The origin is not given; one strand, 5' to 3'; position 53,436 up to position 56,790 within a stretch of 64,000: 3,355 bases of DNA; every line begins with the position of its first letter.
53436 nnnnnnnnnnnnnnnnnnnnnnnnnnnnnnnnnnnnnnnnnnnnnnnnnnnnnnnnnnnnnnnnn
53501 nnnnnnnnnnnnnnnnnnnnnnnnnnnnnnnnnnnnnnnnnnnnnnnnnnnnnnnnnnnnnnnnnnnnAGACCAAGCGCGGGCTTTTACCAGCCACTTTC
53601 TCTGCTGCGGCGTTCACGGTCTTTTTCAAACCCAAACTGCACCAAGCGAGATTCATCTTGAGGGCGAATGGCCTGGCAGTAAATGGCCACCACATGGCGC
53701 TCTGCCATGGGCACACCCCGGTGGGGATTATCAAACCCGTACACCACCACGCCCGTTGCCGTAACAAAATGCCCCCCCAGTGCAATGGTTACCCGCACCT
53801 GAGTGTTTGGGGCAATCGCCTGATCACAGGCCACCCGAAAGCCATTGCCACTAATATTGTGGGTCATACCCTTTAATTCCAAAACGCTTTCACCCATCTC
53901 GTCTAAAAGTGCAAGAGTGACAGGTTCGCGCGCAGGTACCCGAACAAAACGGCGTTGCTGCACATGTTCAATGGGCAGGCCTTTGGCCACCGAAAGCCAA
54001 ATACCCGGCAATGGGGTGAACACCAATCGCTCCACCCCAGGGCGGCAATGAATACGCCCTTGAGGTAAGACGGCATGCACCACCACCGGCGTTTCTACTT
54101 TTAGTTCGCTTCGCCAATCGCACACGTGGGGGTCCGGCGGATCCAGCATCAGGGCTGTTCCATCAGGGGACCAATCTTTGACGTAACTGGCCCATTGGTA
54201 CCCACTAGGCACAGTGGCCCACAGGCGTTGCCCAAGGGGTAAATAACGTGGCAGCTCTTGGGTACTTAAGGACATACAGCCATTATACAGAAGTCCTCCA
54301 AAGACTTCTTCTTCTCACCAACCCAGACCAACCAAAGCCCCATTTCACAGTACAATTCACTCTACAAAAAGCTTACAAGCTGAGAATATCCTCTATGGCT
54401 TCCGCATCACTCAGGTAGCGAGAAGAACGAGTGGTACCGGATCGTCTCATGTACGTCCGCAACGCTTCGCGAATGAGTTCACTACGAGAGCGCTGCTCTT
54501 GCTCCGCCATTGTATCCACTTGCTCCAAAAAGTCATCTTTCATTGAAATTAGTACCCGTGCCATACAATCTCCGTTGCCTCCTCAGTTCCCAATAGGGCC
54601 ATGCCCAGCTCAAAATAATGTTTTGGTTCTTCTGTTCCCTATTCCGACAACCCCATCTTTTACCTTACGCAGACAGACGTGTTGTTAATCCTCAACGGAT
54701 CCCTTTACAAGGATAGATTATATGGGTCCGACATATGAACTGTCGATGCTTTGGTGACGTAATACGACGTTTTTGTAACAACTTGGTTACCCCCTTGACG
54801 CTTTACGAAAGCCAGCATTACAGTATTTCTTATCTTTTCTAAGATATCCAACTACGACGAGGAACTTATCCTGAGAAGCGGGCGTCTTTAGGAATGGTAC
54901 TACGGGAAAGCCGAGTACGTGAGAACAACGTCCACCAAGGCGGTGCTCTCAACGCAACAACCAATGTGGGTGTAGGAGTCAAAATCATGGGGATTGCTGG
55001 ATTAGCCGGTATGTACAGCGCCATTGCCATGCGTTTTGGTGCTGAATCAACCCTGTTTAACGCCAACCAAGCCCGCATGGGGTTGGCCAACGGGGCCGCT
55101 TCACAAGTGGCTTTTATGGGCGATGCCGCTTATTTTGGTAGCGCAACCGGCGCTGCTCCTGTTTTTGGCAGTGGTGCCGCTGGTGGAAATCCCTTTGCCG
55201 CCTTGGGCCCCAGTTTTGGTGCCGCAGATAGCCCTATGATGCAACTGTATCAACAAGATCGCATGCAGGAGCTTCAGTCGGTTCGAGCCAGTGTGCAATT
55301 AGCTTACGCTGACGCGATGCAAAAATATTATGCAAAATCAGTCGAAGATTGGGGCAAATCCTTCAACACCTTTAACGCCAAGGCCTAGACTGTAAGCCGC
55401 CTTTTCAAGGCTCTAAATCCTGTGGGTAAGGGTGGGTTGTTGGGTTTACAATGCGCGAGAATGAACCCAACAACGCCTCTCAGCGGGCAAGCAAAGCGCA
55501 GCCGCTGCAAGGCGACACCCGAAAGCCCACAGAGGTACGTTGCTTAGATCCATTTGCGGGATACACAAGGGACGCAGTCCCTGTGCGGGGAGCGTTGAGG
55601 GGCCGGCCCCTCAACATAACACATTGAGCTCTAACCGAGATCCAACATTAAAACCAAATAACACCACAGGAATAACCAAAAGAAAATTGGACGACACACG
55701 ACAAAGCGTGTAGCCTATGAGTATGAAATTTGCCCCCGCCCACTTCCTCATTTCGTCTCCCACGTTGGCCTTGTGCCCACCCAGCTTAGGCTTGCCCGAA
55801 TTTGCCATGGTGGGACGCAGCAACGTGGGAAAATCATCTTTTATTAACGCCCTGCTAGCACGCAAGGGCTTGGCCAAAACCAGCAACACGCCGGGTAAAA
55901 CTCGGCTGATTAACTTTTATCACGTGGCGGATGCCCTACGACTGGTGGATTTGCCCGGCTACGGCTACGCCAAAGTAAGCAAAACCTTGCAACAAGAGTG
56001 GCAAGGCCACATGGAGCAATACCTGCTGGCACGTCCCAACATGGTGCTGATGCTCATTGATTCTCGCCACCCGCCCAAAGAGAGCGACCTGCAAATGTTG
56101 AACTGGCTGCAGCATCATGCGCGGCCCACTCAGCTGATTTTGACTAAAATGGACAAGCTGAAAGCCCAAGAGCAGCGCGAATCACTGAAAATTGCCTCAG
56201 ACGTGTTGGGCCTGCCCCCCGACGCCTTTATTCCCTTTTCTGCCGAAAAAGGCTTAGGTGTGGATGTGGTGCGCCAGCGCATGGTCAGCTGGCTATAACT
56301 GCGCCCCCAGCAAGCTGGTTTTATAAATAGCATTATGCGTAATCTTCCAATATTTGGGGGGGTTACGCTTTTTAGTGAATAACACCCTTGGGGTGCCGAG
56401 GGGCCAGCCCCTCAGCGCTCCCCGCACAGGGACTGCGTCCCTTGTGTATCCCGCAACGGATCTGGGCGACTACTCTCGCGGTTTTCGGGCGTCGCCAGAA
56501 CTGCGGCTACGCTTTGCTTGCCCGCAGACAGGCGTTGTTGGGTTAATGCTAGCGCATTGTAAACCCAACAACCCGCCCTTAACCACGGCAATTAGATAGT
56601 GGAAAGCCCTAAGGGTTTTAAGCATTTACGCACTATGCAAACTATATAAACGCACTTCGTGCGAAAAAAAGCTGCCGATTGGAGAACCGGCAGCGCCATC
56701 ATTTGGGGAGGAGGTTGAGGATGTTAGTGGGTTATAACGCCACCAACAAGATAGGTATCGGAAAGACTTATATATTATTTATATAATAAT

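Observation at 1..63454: Recurrent N-terminal 'x-F-G' motif in unrelated hypothetical proteins: possible export or targeting signal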

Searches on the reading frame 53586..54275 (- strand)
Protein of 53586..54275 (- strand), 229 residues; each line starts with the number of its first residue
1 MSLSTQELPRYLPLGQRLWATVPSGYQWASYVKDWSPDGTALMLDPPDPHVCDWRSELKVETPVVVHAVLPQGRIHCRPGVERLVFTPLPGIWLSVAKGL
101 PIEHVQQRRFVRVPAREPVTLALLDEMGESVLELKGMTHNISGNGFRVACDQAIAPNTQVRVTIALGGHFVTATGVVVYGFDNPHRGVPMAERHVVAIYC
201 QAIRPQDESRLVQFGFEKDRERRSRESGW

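Call 21: search_protein_families(library=pfam, proteins=[window:53586-54275:-], max_evalue=0.001)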
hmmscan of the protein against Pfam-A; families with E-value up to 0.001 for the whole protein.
window:53586-54275:- (229 aa): 1 family
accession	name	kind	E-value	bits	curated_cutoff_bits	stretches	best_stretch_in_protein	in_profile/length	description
PF07238.19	PilZ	-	1.5e-10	41.7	22.5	1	106-214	1-99/102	PilZ domain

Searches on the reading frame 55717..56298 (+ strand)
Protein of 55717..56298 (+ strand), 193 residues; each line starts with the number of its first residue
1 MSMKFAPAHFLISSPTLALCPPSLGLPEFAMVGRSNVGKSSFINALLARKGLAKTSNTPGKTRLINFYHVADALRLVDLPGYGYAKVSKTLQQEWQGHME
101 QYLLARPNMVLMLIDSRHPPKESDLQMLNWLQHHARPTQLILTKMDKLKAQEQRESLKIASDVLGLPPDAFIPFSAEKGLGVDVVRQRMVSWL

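Call 22: search_protein_families(library=pfam, proteins=[window:55717-56298:+], max_evalue=0.001)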
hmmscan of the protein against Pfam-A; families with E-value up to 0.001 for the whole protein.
window:55717-56298:+ (193 aa): 5 families
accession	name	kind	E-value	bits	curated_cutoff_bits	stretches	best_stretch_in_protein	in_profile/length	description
PF01926.29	MMR_HSR1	-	2.4e-22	79.6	21.9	1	29-144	2-113/113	50S ribosome-binding GTPase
PF02421.24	FeoB_N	-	2.4e-11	43.8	27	1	29-187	3-154/156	Ferrous iron transport protein B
PF00350.29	Dynamin_N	-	2.3e-08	34.7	27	0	30-57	2-29/168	Dynamin family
PF03193.22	RsgA_GTPase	-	8.4e-06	26.2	30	0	30-81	110-167/174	RsgA GTPase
PF00009.33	GTP_EFTU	-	0.00038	20.5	26.5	0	98-190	85-183/188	Elongation factor Tu GTP binding domain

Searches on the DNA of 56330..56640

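Call 88: search_rna_families(source=window, start=56330, end=56640, threshold=evalue, max_evalue=1)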
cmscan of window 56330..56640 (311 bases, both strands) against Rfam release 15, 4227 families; matches with E-value up to 1: 1.
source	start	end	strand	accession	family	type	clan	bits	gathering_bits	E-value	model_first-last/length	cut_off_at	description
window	56387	56483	-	RF02865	ncS01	Gene; sRNA;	-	25.1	58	0.016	1-110/110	no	Burkholderia sRNA 1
